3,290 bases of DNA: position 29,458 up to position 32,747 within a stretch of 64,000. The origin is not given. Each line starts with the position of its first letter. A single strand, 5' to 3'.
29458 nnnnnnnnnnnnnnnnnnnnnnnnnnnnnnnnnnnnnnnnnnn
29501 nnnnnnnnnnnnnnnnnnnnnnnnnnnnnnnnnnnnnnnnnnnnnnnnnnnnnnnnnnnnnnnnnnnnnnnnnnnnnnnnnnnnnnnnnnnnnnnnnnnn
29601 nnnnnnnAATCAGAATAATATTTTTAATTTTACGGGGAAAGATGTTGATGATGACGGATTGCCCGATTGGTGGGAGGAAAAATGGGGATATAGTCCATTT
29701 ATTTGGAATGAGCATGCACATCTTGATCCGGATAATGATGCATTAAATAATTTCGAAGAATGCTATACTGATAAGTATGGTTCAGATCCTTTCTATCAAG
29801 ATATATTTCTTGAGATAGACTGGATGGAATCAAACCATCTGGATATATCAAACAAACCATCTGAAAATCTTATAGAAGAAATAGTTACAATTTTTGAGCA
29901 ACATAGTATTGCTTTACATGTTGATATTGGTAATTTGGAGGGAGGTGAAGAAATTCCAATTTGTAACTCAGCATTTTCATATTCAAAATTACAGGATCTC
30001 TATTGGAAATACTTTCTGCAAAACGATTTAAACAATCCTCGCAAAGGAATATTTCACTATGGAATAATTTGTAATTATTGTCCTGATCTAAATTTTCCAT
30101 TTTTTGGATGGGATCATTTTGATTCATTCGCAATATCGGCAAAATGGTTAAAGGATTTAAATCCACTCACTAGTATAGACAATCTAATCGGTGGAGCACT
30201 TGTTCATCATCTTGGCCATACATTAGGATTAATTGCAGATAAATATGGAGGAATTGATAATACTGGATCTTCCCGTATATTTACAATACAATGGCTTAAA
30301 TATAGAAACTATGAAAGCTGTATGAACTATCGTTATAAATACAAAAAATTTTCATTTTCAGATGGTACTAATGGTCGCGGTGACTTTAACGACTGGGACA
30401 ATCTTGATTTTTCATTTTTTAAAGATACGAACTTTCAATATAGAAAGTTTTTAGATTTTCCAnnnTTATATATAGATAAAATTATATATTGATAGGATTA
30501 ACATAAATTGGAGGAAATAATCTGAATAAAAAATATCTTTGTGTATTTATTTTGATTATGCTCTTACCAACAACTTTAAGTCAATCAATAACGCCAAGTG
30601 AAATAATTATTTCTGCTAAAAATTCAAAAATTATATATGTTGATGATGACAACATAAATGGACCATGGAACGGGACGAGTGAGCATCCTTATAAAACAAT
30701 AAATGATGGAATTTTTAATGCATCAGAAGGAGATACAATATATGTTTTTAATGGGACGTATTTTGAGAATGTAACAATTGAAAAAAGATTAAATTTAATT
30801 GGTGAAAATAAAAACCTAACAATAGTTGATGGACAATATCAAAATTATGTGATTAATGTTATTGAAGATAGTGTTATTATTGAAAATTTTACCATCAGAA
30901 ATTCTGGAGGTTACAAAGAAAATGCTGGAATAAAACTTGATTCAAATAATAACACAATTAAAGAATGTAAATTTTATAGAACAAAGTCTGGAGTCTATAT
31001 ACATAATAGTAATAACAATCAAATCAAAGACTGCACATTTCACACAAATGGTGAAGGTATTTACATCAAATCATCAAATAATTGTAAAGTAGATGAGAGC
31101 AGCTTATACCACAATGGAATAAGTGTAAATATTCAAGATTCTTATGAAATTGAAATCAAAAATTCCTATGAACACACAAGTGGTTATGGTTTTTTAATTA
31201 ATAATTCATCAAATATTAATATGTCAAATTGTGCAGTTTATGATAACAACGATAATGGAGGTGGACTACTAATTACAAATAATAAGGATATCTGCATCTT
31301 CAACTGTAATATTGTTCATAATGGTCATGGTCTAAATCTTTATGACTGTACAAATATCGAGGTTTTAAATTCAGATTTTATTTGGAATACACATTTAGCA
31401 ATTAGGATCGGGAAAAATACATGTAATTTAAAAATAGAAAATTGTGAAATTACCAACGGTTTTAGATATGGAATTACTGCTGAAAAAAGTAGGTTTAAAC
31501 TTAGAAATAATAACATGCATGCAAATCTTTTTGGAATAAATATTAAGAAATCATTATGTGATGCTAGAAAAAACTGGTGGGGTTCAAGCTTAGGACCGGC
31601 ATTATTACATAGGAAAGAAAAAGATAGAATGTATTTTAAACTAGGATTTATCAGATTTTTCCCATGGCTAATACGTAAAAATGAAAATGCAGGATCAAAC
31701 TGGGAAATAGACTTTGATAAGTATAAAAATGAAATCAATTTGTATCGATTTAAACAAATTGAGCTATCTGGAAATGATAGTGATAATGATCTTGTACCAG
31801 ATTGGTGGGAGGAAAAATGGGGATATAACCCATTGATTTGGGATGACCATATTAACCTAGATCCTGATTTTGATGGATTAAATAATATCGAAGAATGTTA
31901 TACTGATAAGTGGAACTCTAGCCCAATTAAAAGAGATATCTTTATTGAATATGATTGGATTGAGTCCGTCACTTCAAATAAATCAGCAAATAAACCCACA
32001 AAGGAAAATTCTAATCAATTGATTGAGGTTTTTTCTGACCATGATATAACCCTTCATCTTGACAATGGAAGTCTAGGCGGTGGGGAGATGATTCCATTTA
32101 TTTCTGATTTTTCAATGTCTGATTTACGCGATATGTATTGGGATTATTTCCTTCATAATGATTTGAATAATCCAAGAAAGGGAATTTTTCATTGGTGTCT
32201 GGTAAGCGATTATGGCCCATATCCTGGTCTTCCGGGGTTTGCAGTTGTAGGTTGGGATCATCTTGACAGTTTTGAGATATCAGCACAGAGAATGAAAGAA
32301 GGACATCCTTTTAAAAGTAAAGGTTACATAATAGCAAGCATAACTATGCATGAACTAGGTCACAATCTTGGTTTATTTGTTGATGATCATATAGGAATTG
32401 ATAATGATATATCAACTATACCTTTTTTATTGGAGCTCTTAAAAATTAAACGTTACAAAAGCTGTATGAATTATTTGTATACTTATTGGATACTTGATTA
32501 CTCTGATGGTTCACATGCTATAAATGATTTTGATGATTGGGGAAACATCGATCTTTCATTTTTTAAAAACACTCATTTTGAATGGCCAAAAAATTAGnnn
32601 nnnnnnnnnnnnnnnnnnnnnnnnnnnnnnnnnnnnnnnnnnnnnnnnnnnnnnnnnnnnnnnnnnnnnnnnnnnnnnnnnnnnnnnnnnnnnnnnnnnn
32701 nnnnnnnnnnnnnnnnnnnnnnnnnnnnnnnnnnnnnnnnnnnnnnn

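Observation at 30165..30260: Catalytic-motif degeneration in paralog 1 (HHLGH) versus intact HELGH in paralog 2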

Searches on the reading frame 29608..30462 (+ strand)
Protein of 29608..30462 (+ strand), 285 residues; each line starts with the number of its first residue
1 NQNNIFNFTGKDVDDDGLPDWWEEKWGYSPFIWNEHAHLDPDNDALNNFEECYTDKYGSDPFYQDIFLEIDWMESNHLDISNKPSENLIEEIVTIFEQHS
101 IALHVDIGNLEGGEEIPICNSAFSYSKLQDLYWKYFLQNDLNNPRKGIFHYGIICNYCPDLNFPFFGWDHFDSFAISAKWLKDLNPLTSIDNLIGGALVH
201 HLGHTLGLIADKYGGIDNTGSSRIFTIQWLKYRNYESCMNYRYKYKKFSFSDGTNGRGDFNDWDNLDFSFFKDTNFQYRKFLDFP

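Call 8: search_protein_families(library=pfam, proteins=[window:29614-30462:+], max_evalue=10)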
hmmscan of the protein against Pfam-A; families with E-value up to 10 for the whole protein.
seq(283 aa): 0 families
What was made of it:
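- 28381..30465 (+): Paralog 1 (HH-type), 694 aa: signal peptide, right-handed beta-helix, TSP3-like Ca-binding repeats, metzincin-like domain with HHLGH. The C-terminal domain has no Pfam hit (call 8).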

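Call 11: find_homologous_proteins(query=window:29614-30462:+, max_evalue=0.001)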
Query seq(283 aa) (283 aa): 95 proteins with E <= 0.001 among 325 candidates.
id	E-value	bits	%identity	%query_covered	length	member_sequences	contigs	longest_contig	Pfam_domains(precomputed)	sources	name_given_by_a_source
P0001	1.1e-162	559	83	97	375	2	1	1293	-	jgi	jgi:parallel beta-helix repeat protein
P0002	3.2e-134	465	68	96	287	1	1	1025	-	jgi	jgi:hypothetical protein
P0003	3.3e-130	452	71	93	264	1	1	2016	-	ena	-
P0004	1.6e-125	437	68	95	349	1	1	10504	-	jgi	jgi:hypothetical protein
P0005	1.0e-124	434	66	96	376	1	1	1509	-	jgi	jgi:hypothetical protein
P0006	1.1e-122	427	67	92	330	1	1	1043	-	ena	-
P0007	7.5e-122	425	64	96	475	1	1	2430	PF13229.13,PF05048.20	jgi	-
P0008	5.4e-121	422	66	97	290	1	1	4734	-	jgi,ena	-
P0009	2.9e-119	416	63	97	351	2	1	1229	-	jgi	-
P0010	5.2e-119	415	63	98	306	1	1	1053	-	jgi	jgi:hypothetical protein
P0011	6.5e-117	409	64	97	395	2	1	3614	PF13229.13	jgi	-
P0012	5.5e-113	396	61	92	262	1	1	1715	-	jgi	jgi:hypothetical protein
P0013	7.7e-113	395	65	90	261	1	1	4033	-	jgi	jgi:hypothetical protein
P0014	4.3e-112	393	61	96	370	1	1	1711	-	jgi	jgi:hypothetical protein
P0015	2.9e-110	387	61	96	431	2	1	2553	PF13229.13,PF05048.20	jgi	jgi:hypothetical protein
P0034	5.9e-92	327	64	76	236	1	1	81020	-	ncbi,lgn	-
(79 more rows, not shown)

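Call 23: find_encoding_contigs(protein=P0034, flank=8000, max_places=3)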
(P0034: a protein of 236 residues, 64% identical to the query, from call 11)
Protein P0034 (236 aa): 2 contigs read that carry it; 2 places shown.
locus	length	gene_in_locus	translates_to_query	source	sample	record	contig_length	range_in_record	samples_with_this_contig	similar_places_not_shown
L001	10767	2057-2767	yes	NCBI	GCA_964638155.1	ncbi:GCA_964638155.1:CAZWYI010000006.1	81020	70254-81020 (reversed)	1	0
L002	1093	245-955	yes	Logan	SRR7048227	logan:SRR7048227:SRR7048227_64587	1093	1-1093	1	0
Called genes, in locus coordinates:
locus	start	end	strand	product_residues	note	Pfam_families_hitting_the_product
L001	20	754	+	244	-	-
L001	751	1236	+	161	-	PF01095:Pectinesterase (weak), PF13229:Beta_helix (weak)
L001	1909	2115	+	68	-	-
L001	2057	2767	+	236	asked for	-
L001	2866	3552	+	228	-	PF04402:SIMPL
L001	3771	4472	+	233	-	PF06197:DUF998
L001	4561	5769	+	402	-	PF01676:Metalloenzyme, PF10143:PhosphMutase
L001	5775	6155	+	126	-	PF13248:Zn_ribbon_3 (weak), PF13240:Zn_Ribbon_1 (weak)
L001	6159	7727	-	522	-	PF00171:Aldedh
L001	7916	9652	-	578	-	PF00390:malic, PF03949:Malic_M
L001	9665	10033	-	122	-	PF07892:DUF1667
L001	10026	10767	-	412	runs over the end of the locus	PF00070:Pyr_redox (faint), PF00890:FAD_binding_2 (faint), PF01266:DAO (faint), PF01494:FAD_binding_3 (faint), PF07992:Pyr_redox_2, PF12831:FAD_oxidored, PF13450:NAD_binding_8 (weak), PF13738:Pyr_redox_3 (weak), +1 more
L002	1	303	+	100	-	?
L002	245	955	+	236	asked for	-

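Call 24: find_related_loci(query=window:29608-30462:+, collection=genome_contigs, flank=6000)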
Query window:29608-30462:+ (285 aa) in genome_contigs; peptide patterns used: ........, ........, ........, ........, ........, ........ (x = any residue, [..] = any of these).
96 stretches matched a pattern; 41 encode a relative of the query (tblastn E <= 1e-3); 40 distinct loci.
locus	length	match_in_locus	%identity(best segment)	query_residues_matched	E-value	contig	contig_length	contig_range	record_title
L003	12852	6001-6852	91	2-285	3e-179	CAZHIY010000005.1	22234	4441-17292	MAG TPA_asm: uncultured Thermoplasmatales archaeon isolate binchicken_co129_679 genome assembly, contig: NODE_6538_lengt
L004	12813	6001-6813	70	4-276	7e-131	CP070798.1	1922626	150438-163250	MAG: Thermoplasmatales archaeon isolate bin14 chromosome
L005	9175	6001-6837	68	8-284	2e-130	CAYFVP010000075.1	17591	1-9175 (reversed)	MAG TPA_asm: uncultured Thermoplasmatales archaeon isolate ERP108616_co1_160 genome assembly, contig: k119_1972051, whol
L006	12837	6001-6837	67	6-284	6e-129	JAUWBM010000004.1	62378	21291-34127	MAG: Thermoplasmatota archaeon isolate CSMAG_1320 CSMAG_1320_k141_2758217_length_62378_cov_17.3739, whole genome shotgun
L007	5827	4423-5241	68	6-277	7e-127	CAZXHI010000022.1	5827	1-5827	MAG TPA_asm: uncultured Thermoplasmatales archaeon isolate SRP185410_co1_277 genome assembly, contig: k141_745374, whole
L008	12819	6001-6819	66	6-277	9e-127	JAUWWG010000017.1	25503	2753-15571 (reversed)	MAG: Thermoplasmatota archaeon isolate CSMAG_2652 CSMAG_2652_k127_3568261_length_25503_cov_17.3834, whole genome shotgun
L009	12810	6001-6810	65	8-277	2e-119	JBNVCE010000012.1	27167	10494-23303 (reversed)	MAG: Thermoplasmatota archaeon isolate A05DMB23 NODE_12_length_27167_cov_3.430953, whole genome shotgun sequence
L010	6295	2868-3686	64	6-280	1e-117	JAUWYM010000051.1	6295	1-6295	MAG: Thermoplasmatota archaeon isolate CSMAG_2710 CSMAG_2710_k141_313488_length_6295_cov_6.0000, whole genome shotgun se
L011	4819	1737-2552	62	6-277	4e-115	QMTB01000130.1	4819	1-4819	MAG: Thermoplasmata archaeon isolate B44_G15 B44_Guay15_scaffold_08341, whole genome shotgun sequence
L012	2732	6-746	67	34-280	1e-117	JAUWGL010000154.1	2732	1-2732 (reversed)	MAG: Thermoplasmata archaeon isolate CSMAG_2241 CSMAG_2241_k141_1173877_length_2732_cov_8.2922, whole genome shotgun seq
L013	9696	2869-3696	64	2-276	3e-113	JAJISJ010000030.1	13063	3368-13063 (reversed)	MAG: Thermoplasmatota archaeon isolate bin38 bin38_BA.02.16-18_bin.8.strict_30, whole genome shotgun sequence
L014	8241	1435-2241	60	12-280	1e-111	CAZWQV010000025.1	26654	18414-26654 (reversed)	MAG TPA_asm: uncultured Thermoplasmatales archaeon isolate binchicken_co129_722 genome assembly, contig: NODE_4834_lengt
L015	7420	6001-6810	60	10-280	2e-107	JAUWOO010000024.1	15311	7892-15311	MAG: Thermoplasmatota archaeon isolate CSMAG_2452 CSMAG_2452_k141_120423_length_15311_cov_11.0000, whole genome shotgun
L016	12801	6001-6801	60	12-276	1e-106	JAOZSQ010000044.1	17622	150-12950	MAG: Thermoplasmatota archaeon isolate GMC6.metabat2.56_sub GMC6_2692_length_17622_cov_16.800990, whole genome shotgun s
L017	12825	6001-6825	57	2-276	2e-106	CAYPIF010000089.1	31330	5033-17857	MAG TPA_asm: uncultured Thermoplasmatales archaeon isolate SRP067234_co1_304 genome assembly, contig: k99_391363, whole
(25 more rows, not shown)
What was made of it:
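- Tried and rejected: Taxonomy was taken from related genome contigs instead (call 24).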

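Call 38: predict_structure(alignment_id=A2)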
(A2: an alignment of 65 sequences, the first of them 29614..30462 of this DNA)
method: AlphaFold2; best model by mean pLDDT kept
length: 283 residues; sequences in the alignment: 65
mean_pLDDT: 94.6   pTM: 0.91
mean pLDDT of the five models: 94.6, 94.4, 94.1, 93.9, 93.7
residues with pLDDT >= 90: 258; 70-90: 13; 50-70: 10; < 50: 2
segments of 3 or more residues with pLDDT < 50: none
pLDDT, mean of each block of 10 residues (from residue 1): 84 98 98 97 97 98 98 93 98 98 98 91 95 96 96 97 94 98 97 98 97 96 97 98 98 97 96 65 50
secondary structure, 60 per line:
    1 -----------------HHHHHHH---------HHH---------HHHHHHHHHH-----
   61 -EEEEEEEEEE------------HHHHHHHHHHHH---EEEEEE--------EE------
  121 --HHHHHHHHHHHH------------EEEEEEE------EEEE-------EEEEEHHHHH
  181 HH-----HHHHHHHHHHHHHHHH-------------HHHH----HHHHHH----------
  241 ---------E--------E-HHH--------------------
elements in order: H18-24 H46-55 E62-71 H84-95 E99-104 H123-134 E147-153 E160-163 E171-175 H176-182 H188-203 H217-220 H225-230
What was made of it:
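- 28381..30465 (+): AF2 model pLDDT 94.6 (call 38).
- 29794..30462 (+): Metzincin-fold domain of paralog 1, aa 472-694. The AF2 model has a five-strand sheet plus an active-site helix (call 38).
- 30091..30102 (+): Edge strand (4th strand) N571-F-P573-F; derived Asn and Pro, versus G-F-A-F in all HExxH relatives. Strand E160-163 of the model (call 38).
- N571-P573 lie on the fourth (edge) strand of the model (call 38).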

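Call 47: fold_search(model_id=the predicted structure, library=pdb)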
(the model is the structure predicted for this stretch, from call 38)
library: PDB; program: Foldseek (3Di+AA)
matches with E <= 10: 699; with E <= 0.001: 0
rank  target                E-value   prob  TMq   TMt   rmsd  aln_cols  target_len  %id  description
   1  1yp1_A                2.6e-03  1.00  0.32  0.44   5.2       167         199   12  Crystal structure of a non-hemorrhagic fibrin(ogen)olytic metalloproteinase from venom of Agkistrodon acutus (released 2006-01-17)
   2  6o38_C                1.0e-02  0.95  0.30  0.19   6.1       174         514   14  Structure of a chaperone-substrate complex (released 2019-07-24)
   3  6o38_F                1.3e-02  0.96  0.31  0.17   6.0       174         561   15  Structure of a chaperone-substrate complex (released 2019-07-24)
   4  3hdb_A                1.6e-02  0.95  0.30  0.21   5.9       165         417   10  Crystal structure of AaHIV, A metalloproteinase from venom of Agkistrodon Acutus (released 2009-08-11)
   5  5the_E                1.8e-02  0.60  0.23  0.15   8.7       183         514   14  Crystal structure of the C-terminal lobe of a budding yeast Argonaute (released 2018-03-14)
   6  8h3y_B                2.8e-02  0.90  0.30  0.25   5.2       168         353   11  Bacteroide Fragilis Toxin in complex with nanobody 327 (released 2023-02-08)
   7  6z2p_A                6.0e-02  0.35  0.25  0.21   9.8       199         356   13  Crystal structure of catalytic inactive OgpA from Akkermansia muciniphila in complex with an O-glycopeptide (glycodros (released 2020-09-30)
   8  8wen_C                9.6e-02  0.80  0.30  0.26   5.5       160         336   15  Bacteroides fragilis toxin 2 (released 2024-09-25)
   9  8sl1_A                1.0e-01  0.35  0.27  0.11  10.7       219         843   11  Cryo-EM structure of PAPP-A2 (released 2023-11-08)
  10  3luc_B                1.2e-01  0.54  0.19  0.36   5.7       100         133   12  Crystal structure of MID domain from hAGO2 (released 2010-05-26)
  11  8d8o_B                1.2e-01  0.35  0.27  0.08  10.3       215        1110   10  Cryo-EM structure of substrate unbound PAPP-A (released 2022-09-28)
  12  2nv2_D                1.7e-01  0.10  0.12  0.15   8.6        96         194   14  Structure of the PLP synthase complex Pdx1/2 (YaaD/E) from Bacillus subtilis (released 2006-12-05)
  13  4imp_D                2.0e-01  0.20  0.14  0.09   5.7        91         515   10  The missing linker: a dimerization motif located within polyketide synthase modules (released 2013-03-27)
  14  4f1n_A                2.5e-01  0.23  0.24  0.10   8.0       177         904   12  Crystal structure of Kluyveromyces polysporus Argonaute with a guide RNA (released 2012-06-13)
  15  2nv2_J                2.5e-01  0.08  0.12  0.15   8.6        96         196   14  Structure of the PLP synthase complex Pdx1/2 (YaaD/E) from Bacillus subtilis (released 2006-12-05)
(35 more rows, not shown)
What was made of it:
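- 29794..30462 (+): Foldseek best hit is adamalysin 1yp1, prob 1.00, E 2.6e-3, followed by fragilysin and ulilysin (call 47).
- On Pseudopeptidase (inactive metallopeptidase homologue, ADAM29/ADAM7 type): The fold is retained (calls 38, 47).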

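Call 52: search_protein_representatives(alignment_id=A2)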
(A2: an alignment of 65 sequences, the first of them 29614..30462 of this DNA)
Query: 65 sequences, 432 profile positions. Proteins with E-value up to 0.001 (for the whole library): 10666; up to 1e-10: 2611; up to 1e-30: 324. The best 150 are listed.
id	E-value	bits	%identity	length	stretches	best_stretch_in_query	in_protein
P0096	5.9e-156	536.5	-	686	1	14-428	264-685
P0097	2.1e-150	518.2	-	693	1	5-429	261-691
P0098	2.4e-148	511.5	-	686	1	16-429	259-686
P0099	6.2e-147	506.8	-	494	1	2-430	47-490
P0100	8.6e-147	506.3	-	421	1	30-431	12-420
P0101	2.3e-146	504.9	-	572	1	2-430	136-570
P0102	1.9e-145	501.9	-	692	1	16-430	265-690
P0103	3.9e-143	494.3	-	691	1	4-431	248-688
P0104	9.2e-141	486.5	-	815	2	2-427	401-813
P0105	5.5e-136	470.7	-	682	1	7-428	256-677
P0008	1.2e-135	469.6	-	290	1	154-429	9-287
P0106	2.1e-135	468.8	-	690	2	17-429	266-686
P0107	6.8e-135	467.1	-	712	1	6-431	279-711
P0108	2.5e-132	458.7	-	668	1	24-430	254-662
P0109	3.5e-132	458.2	-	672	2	9-427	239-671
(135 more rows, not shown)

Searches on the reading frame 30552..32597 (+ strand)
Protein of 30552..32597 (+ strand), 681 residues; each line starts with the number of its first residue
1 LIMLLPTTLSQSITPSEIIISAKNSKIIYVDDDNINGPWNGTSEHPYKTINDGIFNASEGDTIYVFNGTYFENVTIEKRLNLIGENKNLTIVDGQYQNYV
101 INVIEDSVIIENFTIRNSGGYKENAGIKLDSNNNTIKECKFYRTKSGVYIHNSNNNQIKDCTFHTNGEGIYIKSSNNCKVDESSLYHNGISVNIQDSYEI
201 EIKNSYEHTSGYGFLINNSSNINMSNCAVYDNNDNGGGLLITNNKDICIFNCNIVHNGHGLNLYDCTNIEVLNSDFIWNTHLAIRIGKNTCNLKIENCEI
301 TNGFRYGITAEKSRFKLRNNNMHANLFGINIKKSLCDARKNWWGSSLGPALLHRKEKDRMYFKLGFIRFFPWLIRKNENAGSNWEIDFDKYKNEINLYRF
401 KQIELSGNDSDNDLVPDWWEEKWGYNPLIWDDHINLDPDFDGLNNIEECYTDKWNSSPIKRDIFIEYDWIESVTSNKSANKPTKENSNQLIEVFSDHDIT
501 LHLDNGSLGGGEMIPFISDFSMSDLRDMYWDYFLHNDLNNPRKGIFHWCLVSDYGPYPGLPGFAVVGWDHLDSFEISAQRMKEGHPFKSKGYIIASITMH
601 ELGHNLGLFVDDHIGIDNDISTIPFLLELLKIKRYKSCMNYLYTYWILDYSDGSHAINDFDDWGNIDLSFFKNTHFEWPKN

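Call 5: search_protein_families(library=pfam, proteins=[window:30552-32597:+], max_evalue=1)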
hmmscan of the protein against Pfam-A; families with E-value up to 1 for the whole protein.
window:30552-32597:+ (681 aa): 4 families
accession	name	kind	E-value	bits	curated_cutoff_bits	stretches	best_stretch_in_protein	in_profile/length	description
PF13229.12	Beta_helix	-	4.7e-36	124.2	25.9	3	169-321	2-157/158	Right handed beta helix region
PF05048.19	NosD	-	3.2e-19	69.7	23.6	3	111-281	13-174/212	Periplasmic copper-binding protein (NosD)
PF01095.25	Pectinesterase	-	1.7e-05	24.2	27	1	46-163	11-145/298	Pectinesterase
PF12708.12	Pect-lyase_RHGA_epim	-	0.16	12.2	27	1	54-233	25-209/213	Rhamnogalacturonase A/epimerase, pectate lyase-like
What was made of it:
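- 30522..32597 (+): Paralog 2 (HE-type), 691 aa if started at CTG 30522 (the ORF lister gives TTG 30552); same architecture with an intact HELGH. Pfam Beta_helix 4.7e-36 (call 5).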

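Call 6: search_protein_families(library=ncbifam, proteins=[window:30552-32597:+], max_evalue=1)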
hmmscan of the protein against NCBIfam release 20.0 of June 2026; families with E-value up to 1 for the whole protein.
window:30552-32597:+ (681 aa): 6 families
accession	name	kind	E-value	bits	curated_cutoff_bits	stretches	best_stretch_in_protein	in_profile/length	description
TIGR04247.1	NosD_copper_fam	subfamily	2.4e-21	75.8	300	1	52-345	3-310/377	nitrous oxide reductase family maturation protein NosD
TIGR03804.1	para_beta_helix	repeat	3e-08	33.2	19.45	3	130-167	6-43/44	parallel beta-helix repeat protein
NF047854.1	LIC10774_subfam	equivalog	1.7e-05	23.9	380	1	25-253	58-296/358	LIC10774/LIC10365 family surface protein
NF041896.1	pecestase_PemA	equivalog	0.00027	19.9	700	1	8-229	4-244/365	pectinesterase PemA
TIGR03805.1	beta_helix_1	subfamily_domain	0.00056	19.1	141.5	1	52-284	3-247/314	parallel beta-helix domain-containing protein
NF047639.1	throspo3_MtsD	equivalog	0.0098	14.1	800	1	409-463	482-532/651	cell-cell cohesion protein MtsD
